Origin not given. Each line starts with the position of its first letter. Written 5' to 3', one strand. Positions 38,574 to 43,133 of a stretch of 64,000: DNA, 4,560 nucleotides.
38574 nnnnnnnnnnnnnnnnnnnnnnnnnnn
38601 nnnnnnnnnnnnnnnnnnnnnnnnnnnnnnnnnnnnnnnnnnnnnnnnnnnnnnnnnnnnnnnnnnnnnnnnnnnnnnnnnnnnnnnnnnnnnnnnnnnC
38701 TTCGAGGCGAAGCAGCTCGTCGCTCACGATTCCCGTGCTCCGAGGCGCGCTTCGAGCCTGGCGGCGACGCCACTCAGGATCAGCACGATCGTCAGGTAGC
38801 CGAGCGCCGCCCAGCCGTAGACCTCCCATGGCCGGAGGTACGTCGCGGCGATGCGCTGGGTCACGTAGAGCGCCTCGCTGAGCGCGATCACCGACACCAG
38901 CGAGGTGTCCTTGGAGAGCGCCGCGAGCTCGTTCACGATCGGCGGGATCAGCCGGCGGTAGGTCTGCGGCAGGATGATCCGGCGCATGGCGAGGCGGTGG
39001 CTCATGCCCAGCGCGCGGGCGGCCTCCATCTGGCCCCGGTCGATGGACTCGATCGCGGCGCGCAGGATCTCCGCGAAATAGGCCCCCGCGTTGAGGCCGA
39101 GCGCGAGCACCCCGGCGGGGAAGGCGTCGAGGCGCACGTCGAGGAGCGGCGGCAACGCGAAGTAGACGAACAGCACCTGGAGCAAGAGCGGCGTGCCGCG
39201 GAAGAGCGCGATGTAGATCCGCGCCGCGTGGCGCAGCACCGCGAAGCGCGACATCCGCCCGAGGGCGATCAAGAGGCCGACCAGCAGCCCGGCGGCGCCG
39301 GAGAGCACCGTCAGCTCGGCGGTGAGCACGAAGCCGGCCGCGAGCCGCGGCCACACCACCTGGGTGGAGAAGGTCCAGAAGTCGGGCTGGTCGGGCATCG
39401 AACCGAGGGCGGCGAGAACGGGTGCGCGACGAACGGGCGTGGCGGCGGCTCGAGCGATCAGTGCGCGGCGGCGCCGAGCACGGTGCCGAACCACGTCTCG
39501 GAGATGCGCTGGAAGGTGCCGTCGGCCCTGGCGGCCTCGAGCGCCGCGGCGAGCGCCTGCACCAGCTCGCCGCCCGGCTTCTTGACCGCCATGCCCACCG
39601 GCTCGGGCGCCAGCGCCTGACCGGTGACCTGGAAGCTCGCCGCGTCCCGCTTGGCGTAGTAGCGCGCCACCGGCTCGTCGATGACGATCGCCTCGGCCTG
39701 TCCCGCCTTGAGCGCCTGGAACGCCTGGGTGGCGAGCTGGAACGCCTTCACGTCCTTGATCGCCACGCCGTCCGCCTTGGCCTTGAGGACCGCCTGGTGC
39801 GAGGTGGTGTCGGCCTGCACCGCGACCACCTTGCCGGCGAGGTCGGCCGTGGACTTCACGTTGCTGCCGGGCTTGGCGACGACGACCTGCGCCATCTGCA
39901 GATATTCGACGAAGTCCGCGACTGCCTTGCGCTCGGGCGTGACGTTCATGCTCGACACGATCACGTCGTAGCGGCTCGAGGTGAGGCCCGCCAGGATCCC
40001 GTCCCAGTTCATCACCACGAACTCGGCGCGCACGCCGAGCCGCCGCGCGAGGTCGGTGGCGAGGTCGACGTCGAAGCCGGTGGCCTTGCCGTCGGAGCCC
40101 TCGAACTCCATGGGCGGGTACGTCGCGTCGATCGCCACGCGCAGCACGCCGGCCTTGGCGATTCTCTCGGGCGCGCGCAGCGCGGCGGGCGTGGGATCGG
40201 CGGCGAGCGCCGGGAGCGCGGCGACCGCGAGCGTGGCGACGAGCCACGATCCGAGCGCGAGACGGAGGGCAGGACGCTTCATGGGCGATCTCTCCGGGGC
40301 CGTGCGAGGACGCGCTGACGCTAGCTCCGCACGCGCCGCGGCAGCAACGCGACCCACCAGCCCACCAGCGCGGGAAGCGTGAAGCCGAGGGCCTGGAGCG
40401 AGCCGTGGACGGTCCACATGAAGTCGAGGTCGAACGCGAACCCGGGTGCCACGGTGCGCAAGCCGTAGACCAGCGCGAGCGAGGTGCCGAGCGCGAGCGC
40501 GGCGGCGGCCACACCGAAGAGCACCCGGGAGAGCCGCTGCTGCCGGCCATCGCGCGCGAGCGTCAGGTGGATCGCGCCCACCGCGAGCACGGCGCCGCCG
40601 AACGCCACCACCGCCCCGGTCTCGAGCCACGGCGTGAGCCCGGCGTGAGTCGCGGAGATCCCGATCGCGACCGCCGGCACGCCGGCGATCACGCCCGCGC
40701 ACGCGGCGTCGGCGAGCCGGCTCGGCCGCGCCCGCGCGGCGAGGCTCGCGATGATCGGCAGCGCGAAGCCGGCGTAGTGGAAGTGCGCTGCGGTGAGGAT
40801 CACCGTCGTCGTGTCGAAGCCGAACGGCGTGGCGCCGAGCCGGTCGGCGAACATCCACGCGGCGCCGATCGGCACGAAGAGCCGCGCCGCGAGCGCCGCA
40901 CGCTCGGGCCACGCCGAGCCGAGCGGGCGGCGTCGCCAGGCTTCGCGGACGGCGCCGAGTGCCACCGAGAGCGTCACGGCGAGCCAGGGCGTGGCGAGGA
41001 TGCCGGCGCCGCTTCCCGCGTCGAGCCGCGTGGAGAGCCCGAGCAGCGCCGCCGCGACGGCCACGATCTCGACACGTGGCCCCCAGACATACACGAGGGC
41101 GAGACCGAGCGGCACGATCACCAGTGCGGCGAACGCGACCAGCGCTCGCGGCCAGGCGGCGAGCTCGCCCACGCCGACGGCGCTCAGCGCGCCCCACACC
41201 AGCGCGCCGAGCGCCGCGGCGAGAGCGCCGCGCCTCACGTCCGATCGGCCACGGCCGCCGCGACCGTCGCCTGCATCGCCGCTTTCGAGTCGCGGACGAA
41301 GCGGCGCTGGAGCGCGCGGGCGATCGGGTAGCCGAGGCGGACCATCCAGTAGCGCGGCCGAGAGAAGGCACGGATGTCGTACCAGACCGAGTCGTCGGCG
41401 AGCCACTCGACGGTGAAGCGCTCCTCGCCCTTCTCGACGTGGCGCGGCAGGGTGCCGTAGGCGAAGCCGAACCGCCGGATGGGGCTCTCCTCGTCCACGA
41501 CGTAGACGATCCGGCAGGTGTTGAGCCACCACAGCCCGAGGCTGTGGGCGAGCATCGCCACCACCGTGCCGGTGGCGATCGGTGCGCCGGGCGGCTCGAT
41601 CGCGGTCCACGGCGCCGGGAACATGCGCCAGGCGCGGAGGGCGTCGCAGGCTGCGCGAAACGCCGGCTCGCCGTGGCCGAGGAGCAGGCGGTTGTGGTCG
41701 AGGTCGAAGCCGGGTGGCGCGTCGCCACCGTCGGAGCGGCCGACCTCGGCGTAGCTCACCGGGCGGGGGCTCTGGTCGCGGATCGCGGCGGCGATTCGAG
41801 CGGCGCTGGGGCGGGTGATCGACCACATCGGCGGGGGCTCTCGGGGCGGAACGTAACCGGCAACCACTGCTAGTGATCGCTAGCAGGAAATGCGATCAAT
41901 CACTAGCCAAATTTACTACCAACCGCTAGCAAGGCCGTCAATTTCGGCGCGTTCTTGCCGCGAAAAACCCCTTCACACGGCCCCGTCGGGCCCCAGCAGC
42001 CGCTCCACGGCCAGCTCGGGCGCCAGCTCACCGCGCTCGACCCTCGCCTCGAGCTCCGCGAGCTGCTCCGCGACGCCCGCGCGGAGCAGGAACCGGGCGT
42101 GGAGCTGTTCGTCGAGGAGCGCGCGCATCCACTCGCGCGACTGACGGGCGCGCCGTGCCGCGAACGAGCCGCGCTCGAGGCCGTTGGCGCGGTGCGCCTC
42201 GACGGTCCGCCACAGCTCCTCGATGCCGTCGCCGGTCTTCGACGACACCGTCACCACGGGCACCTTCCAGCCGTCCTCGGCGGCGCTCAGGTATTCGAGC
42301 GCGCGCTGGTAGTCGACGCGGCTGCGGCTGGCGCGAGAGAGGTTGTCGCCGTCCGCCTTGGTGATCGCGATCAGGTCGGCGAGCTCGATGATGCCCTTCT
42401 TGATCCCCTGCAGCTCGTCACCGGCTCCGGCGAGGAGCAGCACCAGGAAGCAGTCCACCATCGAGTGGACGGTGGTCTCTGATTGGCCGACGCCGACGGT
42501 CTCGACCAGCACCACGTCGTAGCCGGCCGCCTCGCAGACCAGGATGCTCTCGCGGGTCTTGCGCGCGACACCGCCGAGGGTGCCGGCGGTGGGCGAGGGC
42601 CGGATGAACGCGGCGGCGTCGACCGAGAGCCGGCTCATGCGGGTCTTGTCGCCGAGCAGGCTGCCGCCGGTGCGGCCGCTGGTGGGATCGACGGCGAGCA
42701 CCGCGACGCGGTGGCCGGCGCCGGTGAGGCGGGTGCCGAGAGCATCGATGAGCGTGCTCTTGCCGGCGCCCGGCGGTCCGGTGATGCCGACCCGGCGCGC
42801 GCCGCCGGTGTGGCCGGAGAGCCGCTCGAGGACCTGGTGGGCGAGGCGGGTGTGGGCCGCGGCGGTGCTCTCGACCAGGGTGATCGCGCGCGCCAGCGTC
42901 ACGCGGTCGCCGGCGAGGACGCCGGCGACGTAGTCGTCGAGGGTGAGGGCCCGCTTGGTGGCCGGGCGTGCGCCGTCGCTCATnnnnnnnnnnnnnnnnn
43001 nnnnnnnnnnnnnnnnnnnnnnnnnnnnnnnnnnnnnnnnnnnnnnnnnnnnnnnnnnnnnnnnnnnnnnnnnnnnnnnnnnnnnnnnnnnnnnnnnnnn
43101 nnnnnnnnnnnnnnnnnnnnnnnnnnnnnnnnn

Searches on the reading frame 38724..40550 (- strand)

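Call 20: search_protein_families(library=pfam, proteins=[window:38724-40550:-], max_evalue=0.001)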
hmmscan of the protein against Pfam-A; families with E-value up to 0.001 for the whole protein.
window:38724-40550:- (608 aa): 1 family
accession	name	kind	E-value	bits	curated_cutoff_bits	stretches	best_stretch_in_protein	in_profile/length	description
PF00528.27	BPD_transp_1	-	5.3e-21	75.6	26.4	1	421-596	1-175/184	Binding-protein-dependent transport system inner membrane component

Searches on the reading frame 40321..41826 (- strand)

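Call 33: search_protein_families(library=pfam, proteins=[window:40321-41826:-], max_evalue=0.00001)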
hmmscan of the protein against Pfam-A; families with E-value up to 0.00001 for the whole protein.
window:40321-41826:- (501 aa): 1 family
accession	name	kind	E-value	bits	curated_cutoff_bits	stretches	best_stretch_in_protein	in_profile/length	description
PF14158.11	YndJ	-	2.5e-41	142.2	27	1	228-482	1-258/258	YndJ-like protein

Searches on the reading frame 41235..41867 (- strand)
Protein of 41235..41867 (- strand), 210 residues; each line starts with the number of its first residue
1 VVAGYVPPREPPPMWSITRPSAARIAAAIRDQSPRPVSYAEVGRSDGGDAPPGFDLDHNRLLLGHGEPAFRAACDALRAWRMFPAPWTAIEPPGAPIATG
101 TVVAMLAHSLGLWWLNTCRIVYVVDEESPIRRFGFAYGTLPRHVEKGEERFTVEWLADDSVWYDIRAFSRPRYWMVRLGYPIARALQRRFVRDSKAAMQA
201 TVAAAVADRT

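Call 20: search_protein_families(library=pfam, proteins=[window:41235-41867:-], max_evalue=0.001)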
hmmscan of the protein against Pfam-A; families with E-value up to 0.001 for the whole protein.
window:41235-41867:- (210 aa): 1 family
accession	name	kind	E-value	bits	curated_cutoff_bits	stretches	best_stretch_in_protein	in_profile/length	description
PF09348.15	DUF1990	-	7.3e-53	179.3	23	1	38-195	1-155/157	Domain of unknown function (DUF1990)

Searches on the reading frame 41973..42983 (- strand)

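Call 20: search_protein_families(library=pfam, proteins=[window:41973-42983:-], max_evalue=0.001)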
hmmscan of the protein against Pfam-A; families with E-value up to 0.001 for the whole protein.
window:41973-42983:- (336 aa): 9 families
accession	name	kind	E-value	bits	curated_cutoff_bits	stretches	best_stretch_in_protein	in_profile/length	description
PF03308.22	MeaB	-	5.9e-107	357.2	23.1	1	30-298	1-268/273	Methylmalonyl Co-A mutase-associated GTPase MeaB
PF13555.12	AAA_29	-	3.3e-06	27.2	27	1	65-90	25-50/61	P-loop containing region of AAA domain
PF02492.25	cobW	-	1.3e-05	25.3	20.7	1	65-212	3-155/180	CobW/HypB/UreG, nucleotide-binding domain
PF00009.33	GTP_EFTU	-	1.9e-05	24.8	26.5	0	204-263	125-184/188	Elongation factor Tu GTP binding domain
PF13191.12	AAA_16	-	0.0003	21.8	32.6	1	49-93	13-55/167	AAA ATPase domain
PF01926.29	MMR_HSR1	-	0.00047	20.7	21.9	0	64-85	1-22/113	50S ribosome-binding GTPase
PF13401.12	AAA_22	-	0.0005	20.8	27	0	67-110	10-51/130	AAA domain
PF13604.12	AAA_30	-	0.00055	20.2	27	0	61-99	17-55/191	AAA domain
PF03029.23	ATP_bind_1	-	0.00072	19.9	27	0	67-102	1-36/240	Conserved hypothetical ATP binding protein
